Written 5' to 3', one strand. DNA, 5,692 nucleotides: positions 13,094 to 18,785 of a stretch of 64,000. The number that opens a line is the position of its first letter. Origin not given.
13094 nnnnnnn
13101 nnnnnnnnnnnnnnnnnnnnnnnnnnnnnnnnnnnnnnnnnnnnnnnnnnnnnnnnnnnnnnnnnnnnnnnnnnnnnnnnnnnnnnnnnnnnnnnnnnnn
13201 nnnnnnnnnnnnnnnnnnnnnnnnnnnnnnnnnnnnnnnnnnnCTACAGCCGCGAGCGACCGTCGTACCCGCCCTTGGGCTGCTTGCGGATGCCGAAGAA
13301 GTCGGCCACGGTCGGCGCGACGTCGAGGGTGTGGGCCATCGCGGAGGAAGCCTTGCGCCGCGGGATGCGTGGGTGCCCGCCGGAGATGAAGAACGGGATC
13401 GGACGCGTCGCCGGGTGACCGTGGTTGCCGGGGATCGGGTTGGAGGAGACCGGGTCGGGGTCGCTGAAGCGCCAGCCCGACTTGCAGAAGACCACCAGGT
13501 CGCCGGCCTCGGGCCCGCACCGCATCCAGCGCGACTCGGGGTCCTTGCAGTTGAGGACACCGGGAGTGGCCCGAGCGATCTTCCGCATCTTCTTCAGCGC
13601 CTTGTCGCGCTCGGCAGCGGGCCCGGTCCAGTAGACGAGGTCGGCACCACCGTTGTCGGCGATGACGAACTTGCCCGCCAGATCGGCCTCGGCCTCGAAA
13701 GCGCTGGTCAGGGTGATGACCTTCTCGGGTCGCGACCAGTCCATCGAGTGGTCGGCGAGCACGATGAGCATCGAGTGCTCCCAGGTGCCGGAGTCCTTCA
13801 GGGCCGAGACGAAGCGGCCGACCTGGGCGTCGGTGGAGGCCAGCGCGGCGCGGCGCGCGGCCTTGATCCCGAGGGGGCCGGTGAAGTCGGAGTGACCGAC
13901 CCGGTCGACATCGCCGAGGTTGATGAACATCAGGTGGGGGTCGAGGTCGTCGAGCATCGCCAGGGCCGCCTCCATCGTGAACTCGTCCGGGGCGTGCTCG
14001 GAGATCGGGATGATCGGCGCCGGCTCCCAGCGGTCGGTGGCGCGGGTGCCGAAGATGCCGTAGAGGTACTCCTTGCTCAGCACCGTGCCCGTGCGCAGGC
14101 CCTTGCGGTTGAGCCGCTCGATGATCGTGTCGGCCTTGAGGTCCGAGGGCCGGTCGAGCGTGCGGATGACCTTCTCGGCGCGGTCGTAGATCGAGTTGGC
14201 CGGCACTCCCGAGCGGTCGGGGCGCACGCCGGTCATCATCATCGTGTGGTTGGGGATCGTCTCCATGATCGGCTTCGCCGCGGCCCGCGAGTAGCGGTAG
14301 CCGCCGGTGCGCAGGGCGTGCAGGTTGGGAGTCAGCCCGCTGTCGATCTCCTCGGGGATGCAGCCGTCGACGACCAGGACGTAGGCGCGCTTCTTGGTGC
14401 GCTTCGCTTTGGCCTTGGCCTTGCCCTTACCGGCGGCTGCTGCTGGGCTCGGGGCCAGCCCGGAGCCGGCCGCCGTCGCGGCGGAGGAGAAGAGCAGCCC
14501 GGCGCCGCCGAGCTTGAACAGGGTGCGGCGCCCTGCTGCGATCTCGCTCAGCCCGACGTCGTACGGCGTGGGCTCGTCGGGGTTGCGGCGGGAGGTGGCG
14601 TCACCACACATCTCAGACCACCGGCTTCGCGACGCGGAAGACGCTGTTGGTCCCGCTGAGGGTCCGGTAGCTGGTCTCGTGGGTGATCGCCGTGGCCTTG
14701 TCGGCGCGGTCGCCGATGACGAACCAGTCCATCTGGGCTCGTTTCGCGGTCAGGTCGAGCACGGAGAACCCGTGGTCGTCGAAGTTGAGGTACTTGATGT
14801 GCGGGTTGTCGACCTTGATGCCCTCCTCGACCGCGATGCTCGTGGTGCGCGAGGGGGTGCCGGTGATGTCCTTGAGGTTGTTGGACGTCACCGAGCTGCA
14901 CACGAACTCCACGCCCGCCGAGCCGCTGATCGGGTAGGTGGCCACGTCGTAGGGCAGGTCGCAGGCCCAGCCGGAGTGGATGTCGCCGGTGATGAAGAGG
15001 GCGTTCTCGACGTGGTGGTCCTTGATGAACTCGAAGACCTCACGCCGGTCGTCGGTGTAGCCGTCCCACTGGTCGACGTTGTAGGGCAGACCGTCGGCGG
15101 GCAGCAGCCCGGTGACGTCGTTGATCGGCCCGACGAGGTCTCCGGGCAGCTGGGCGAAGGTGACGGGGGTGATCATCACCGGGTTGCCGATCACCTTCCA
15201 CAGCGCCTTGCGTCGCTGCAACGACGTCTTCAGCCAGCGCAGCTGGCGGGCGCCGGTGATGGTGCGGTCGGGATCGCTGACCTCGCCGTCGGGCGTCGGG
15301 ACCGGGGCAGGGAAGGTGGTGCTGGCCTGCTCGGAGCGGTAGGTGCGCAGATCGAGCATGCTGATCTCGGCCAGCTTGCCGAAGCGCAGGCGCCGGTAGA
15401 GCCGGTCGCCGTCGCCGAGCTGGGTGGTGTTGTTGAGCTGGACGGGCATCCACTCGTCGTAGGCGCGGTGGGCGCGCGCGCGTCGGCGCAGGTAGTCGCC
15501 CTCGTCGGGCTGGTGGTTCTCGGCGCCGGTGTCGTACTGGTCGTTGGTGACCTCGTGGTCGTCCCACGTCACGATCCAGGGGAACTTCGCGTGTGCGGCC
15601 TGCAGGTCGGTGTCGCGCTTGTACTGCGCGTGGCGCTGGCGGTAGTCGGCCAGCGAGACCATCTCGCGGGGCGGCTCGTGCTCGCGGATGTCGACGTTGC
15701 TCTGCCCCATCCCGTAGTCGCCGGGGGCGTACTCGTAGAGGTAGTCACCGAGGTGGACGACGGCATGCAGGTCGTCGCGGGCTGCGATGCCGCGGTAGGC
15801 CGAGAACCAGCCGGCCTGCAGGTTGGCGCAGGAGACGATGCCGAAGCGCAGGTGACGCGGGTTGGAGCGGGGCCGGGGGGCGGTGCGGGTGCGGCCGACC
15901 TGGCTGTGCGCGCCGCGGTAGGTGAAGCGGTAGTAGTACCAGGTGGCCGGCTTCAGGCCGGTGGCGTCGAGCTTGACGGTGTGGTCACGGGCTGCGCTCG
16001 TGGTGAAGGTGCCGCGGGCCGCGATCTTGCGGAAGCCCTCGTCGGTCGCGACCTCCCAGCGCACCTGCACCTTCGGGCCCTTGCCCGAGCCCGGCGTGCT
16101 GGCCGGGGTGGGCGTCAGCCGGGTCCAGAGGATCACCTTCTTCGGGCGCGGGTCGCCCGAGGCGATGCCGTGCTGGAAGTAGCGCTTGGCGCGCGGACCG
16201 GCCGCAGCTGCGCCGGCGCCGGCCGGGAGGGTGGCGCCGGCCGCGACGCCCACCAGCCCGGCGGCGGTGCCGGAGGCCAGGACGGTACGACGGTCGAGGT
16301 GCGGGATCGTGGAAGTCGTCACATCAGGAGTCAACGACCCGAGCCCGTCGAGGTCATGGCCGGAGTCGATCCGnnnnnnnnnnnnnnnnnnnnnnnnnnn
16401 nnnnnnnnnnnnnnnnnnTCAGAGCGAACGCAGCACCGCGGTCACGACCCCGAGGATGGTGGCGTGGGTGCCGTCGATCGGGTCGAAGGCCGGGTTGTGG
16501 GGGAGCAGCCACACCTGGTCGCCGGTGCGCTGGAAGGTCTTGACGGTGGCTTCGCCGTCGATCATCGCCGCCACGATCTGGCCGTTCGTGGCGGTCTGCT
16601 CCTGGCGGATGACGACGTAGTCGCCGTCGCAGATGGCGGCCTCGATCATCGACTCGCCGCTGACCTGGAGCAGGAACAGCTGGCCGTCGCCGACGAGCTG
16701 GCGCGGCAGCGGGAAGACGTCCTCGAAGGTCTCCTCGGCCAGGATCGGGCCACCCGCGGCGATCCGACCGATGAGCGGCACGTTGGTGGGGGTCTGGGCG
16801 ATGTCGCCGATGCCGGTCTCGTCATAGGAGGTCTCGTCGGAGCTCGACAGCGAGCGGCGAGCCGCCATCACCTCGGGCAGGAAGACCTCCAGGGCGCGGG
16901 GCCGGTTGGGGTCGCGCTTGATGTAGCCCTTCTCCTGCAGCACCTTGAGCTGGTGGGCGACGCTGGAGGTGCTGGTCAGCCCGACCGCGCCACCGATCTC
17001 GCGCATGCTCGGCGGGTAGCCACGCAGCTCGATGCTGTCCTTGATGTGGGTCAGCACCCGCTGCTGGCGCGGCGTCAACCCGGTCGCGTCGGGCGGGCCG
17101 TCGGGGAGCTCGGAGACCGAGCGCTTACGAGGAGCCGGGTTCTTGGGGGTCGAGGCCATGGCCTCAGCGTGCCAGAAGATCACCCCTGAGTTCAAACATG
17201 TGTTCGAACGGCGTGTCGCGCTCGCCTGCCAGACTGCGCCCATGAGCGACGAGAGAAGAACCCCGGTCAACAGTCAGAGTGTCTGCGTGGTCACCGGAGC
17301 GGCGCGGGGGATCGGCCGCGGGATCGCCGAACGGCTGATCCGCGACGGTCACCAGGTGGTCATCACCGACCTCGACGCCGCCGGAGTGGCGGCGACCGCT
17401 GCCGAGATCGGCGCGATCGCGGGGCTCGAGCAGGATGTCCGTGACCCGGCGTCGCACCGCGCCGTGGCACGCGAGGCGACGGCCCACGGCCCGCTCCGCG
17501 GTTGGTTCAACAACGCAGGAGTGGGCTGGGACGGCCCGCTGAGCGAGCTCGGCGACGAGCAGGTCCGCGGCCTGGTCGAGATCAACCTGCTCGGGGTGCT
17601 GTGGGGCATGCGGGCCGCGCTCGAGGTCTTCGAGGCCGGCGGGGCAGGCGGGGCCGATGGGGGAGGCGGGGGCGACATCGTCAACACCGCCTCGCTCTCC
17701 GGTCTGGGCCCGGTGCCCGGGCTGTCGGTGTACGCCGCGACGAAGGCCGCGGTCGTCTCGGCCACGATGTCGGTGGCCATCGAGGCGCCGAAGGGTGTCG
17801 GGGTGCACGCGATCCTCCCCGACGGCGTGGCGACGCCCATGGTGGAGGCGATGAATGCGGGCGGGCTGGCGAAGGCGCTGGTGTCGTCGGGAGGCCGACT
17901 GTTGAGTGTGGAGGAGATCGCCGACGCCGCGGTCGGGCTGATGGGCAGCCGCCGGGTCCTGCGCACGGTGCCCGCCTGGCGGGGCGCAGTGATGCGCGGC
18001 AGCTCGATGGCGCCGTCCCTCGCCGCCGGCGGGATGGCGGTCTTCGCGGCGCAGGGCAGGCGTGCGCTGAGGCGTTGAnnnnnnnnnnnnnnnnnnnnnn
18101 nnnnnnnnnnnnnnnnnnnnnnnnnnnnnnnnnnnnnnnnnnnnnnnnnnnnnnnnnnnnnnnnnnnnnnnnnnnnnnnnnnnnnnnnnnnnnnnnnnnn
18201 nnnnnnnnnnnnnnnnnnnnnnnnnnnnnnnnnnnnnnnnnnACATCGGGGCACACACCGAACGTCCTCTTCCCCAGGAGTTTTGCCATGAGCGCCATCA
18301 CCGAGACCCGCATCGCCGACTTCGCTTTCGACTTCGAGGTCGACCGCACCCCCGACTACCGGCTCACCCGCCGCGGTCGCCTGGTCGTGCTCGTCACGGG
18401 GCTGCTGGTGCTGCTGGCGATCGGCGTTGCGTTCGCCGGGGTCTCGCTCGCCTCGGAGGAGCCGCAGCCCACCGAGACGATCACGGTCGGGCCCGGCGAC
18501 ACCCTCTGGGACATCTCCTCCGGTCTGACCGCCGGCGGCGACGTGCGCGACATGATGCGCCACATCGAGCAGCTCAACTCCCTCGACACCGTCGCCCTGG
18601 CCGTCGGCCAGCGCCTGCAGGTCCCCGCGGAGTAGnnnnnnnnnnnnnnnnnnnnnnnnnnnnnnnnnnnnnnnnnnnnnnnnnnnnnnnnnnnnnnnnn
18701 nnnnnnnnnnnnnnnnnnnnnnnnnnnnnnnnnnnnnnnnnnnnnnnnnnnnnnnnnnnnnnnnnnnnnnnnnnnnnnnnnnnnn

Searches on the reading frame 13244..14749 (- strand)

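Call 19: search_protein_families(library=pfam, max_evalue=0.0001, proteins=[window:13244-14749:-])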
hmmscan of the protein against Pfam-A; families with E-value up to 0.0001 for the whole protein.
window:13244-14749:- (501 aa): 3 families
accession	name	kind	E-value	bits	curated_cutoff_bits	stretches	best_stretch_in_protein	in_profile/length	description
PF01663.27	Phosphodiest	-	6e-29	102.2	23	1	124-433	3-328/342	Type I phosphodiesterase / nucleotide pyrophosphatase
PF00884.28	Sulfatase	-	1.8e-08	34.5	25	1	140-432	26-248/301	Sulfatase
PF01676.23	Metalloenzyme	-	8.4e-05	22.6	24.3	0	258-337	134-203/252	Metalloenzyme superfamily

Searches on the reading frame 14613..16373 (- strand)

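Call 19: search_protein_families(library=pfam, max_evalue=0.0001, proteins=[window:14613-16373:-])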
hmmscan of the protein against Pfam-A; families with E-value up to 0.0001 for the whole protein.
window:14613-16373:- (586 aa): 2 families
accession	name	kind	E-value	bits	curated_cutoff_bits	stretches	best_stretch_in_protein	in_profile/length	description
PF09423.15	PhoD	-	4.6e-114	381.5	27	1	177-550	1-343/343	PhoD-like phosphatase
PF16655.11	PhoD_N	-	2.2e-34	118.3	30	1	68-164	1-90/90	PhoD-like phosphatase, N-terminal domain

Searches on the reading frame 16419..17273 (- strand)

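Call 19: search_protein_families(library=pfam, max_evalue=0.0001, proteins=[window:16419-17273:-])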
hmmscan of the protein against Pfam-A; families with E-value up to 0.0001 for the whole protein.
window:16419-17273:- (284 aa): 2 families
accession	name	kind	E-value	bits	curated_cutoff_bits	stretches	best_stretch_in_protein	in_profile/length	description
PF00717.28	Peptidase_S24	-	1.5e-34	118.6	23.3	1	166-277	1-115/116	Peptidase S24-like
PF01726.22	LexA_DNA_bind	-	2.7e-26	91.6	23.7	1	64-127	2-65/65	LexA DNA binding domain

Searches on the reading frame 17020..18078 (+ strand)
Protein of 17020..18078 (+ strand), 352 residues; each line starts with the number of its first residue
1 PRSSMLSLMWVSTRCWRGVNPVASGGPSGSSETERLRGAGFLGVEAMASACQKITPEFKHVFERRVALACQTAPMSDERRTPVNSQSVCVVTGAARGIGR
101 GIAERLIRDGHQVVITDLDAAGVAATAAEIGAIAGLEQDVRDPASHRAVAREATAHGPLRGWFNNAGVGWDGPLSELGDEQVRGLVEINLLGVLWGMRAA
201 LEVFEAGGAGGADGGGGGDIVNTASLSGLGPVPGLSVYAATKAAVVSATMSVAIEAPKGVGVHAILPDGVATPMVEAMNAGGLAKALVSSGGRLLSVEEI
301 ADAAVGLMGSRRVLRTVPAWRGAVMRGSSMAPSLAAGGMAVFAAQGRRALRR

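Call 19: search_protein_families(library=pfam, max_evalue=0.0001, proteins=[window:17020-18078:+])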
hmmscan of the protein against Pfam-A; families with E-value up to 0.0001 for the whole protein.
window:17020-18078:+ (352 aa): 3 families
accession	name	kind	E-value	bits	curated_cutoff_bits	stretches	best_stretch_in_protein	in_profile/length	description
PF00106.31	adh_short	-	1.2e-40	139.5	26.6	1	88-279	2-191/195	short chain dehydrogenase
PF13561.12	adh_short_C2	-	3.2e-33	115.7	27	1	93-308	1-217/236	Enoyl-(Acyl carrier protein) reductase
PF08659.16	KR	-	2.6e-05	24.7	22.6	1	89-187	3-110/180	KR domain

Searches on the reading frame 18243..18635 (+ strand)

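Call 20: search_protein_families(library=pfam, max_evalue=0.0001, proteins=[window:18243-18635:+])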
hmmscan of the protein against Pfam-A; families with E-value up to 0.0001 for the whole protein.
window:18243-18635:+ (130 aa): 1 family
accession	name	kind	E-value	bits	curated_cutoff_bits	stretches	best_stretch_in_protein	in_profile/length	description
PF01476.26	LysM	-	2.5e-06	27.8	20.9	1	80-128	1-43/43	LysM domain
